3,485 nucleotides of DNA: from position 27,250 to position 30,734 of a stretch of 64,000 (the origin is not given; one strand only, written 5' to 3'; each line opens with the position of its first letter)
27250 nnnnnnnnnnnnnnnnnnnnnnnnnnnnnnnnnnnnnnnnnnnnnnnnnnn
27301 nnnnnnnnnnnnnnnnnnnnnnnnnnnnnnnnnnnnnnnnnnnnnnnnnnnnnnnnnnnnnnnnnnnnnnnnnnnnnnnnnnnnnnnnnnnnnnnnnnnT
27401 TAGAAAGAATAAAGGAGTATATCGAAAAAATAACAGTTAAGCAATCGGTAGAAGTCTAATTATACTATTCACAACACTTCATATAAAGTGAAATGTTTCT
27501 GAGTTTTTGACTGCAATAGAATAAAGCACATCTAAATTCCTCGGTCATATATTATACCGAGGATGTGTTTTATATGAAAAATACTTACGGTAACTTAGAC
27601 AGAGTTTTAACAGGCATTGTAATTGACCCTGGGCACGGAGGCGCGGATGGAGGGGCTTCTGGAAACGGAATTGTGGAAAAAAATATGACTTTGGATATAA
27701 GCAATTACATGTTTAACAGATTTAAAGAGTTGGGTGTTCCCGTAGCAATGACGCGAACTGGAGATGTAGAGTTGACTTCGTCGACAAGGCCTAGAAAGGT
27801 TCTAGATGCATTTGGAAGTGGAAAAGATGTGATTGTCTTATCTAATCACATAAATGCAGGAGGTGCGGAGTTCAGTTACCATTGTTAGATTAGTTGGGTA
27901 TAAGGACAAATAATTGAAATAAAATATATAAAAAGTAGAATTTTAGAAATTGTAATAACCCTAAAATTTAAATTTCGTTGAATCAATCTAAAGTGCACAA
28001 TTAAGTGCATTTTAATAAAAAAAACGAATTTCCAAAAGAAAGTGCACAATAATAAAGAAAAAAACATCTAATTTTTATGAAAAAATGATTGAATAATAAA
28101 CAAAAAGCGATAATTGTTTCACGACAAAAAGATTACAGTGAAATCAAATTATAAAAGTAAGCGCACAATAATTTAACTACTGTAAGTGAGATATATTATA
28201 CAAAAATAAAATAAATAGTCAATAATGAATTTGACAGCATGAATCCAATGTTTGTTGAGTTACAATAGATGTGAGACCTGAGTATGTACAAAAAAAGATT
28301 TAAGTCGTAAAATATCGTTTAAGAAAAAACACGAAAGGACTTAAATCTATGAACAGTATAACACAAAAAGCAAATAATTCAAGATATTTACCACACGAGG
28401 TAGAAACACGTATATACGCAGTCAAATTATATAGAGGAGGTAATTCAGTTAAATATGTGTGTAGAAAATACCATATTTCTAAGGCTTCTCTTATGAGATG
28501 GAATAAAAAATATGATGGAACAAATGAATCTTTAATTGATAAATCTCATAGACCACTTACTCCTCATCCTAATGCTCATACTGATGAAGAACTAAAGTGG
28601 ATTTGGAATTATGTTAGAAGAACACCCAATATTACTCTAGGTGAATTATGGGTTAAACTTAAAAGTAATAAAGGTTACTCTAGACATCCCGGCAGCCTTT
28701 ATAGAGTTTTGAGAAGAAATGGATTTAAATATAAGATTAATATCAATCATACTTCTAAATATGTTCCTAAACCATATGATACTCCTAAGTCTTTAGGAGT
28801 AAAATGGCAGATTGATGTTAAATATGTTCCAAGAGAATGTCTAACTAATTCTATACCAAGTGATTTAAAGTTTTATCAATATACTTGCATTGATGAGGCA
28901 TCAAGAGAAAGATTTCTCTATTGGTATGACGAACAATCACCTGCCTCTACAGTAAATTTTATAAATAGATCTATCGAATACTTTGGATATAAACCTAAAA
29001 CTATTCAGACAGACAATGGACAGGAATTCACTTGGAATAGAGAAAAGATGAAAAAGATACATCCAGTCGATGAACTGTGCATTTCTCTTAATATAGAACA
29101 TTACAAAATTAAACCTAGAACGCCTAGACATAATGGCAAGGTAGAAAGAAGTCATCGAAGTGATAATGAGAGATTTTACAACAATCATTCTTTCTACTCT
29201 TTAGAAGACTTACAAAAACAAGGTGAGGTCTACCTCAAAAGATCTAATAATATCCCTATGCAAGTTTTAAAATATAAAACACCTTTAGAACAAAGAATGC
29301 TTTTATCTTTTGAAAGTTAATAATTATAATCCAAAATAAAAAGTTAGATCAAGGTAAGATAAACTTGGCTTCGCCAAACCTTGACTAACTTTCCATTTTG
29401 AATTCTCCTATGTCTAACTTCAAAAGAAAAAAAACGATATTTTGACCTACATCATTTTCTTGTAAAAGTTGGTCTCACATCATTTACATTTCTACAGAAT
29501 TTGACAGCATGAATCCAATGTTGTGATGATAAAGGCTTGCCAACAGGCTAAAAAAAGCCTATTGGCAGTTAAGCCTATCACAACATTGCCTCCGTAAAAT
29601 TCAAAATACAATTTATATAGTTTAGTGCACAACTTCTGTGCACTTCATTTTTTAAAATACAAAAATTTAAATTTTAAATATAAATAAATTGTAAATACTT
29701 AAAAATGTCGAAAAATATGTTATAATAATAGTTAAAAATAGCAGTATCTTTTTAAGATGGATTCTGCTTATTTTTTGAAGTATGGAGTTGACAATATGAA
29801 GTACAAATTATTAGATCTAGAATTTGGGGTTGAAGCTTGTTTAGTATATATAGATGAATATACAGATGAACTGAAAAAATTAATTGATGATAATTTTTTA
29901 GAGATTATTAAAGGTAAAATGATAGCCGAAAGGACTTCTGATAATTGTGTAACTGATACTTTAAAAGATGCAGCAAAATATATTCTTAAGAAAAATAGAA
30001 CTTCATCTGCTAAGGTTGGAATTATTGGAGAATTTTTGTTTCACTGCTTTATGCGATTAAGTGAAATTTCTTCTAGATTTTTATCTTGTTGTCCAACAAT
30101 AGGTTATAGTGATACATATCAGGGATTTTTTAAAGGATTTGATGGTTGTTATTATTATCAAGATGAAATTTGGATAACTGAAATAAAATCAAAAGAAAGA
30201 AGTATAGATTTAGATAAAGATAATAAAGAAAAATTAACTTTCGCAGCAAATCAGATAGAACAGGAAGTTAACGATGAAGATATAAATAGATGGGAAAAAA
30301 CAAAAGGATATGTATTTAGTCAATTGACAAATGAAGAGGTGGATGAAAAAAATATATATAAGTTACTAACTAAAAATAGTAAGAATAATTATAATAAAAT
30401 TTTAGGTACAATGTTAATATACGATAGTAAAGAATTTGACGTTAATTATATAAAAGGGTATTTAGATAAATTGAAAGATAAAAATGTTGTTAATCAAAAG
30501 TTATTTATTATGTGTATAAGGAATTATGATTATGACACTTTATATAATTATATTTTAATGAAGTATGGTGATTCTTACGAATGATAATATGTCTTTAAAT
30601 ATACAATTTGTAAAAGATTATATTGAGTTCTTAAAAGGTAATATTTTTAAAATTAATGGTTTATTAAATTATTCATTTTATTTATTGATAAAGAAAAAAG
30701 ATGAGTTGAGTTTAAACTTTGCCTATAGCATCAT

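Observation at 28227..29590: IS with perfect 26-bp flanking direct repeats and an adjacent long palindrome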

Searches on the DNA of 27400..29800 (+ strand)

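Call 9: search_dna_similar(query=window:28227-29590:+, collection=plasmids, mode=near)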
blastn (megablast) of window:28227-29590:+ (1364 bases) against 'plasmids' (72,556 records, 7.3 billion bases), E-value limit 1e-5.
No match.

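Call 10: search_dna_similar(query=window:28227-29590:+, collection=phages, mode=near)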
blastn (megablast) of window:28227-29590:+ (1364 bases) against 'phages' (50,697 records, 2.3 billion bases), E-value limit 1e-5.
No match.

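Call 48: search_rna_families(source=window, start=27400, end=29800, threshold=evalue, max_evalue=1)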
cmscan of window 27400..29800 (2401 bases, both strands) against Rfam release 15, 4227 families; matches with E-value up to 1: 2.
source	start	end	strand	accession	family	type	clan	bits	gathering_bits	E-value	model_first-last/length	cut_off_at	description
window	29335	29397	-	RF03694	mir-266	Gene; miRNA;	-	23.6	80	0.17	1-83/83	no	mir-266 microRNA precursor family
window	29535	29694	-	RF02933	ARRPOF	Gene; sRNA;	-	23.5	127.2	0.0055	1-256/256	no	ARRPOF RNA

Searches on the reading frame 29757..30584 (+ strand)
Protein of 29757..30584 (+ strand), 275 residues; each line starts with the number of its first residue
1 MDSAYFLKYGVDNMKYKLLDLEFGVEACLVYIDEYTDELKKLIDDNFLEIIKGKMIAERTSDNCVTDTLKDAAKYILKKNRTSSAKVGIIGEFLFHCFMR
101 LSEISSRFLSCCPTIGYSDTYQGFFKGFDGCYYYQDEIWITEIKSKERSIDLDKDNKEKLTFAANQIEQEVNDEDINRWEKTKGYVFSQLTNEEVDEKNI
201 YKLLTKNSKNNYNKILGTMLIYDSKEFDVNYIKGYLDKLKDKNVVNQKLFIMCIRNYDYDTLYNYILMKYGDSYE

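Call 21: find_encoding_contigs(protein=window:29757-30584:+, flank=4000, max_places=8)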
Protein window:29757-30584:+ (275 aa): 8 contigs read that carry it; 4 places shown.
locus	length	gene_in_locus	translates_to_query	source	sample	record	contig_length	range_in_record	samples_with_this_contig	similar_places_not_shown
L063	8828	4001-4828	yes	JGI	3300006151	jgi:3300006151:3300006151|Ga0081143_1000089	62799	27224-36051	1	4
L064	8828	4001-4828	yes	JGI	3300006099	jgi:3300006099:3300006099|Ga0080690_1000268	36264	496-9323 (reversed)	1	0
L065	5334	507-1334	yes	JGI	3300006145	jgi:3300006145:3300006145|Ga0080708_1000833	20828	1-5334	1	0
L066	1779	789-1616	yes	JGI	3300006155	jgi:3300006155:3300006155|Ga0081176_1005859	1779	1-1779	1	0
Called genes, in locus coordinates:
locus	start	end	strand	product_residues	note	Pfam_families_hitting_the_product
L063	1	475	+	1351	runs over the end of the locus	PF13558:SbcC_Walker_B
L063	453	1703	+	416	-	PF11796:DUF3323, PF09664:DUF2399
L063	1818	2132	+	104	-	PF01520:Amidase_3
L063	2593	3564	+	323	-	PF01527:HTH_Tnp_1 (weak), PF13518:HTH_28 (weak), PF00665:rve, PF13683:rve_3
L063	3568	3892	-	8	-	-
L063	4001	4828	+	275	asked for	-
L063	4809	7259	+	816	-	PF00270:DEAD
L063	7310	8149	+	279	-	PF02661:Fic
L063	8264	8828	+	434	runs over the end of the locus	PF00145:DNA_methylase, PF09445:Methyltransf_15 (weak)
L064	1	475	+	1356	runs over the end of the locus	PF13558:SbcC_Walker_B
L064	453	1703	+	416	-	PF11796:DUF3323, PF09664:DUF2399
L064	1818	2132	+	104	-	PF01520:Amidase_3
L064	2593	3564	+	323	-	PF01527:HTH_Tnp_1 (weak), PF13518:HTH_28 (weak), PF00665:rve, PF13683:rve_3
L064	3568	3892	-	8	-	-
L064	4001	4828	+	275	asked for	-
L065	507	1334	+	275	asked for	-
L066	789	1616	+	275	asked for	-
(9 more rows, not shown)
